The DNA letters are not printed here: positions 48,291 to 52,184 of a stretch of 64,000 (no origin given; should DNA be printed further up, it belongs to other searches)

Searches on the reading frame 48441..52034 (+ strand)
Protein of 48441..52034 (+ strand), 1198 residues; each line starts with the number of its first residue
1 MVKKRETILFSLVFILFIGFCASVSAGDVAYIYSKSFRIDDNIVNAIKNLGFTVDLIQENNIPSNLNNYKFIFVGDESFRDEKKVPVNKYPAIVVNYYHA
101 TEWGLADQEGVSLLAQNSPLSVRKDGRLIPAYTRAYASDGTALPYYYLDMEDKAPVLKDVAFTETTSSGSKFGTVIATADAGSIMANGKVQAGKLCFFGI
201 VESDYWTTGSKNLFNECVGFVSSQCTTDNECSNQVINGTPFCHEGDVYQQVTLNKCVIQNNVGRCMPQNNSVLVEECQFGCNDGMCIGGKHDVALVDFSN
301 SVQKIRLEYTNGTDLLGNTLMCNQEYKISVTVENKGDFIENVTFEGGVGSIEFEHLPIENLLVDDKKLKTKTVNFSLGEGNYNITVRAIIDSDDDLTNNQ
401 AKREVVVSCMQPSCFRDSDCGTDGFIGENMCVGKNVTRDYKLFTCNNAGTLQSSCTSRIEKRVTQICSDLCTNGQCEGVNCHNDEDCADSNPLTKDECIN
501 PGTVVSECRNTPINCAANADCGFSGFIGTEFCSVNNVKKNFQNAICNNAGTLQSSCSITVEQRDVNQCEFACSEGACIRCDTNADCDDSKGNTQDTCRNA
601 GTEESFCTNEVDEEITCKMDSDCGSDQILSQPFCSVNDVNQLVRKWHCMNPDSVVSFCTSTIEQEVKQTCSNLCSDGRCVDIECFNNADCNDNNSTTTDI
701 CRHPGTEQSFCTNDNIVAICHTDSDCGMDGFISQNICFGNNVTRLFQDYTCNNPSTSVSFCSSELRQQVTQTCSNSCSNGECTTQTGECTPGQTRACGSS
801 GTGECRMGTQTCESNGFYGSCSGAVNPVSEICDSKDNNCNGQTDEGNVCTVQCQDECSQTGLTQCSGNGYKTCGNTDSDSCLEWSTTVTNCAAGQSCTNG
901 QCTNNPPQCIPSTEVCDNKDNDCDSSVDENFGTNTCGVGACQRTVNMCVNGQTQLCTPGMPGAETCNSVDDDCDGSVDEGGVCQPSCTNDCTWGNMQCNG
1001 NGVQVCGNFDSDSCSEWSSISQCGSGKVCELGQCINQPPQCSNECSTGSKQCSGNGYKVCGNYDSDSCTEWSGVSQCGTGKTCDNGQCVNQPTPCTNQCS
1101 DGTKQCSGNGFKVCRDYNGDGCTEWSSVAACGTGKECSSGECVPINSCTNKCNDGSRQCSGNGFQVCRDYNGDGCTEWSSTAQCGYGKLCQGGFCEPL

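Call 22: search_protein_families(library=pfam, proteins=[window:48441-52034:+], max_evalue=0.001)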
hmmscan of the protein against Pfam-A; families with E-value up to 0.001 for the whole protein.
window:48441-52034:+ (1198 aa): 1 family
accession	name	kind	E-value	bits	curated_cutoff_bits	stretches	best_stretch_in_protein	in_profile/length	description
PF11617.13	Cu-binding_MopE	-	3.9e-06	27.4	27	1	829-845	14-30/30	Putative metal-binding motif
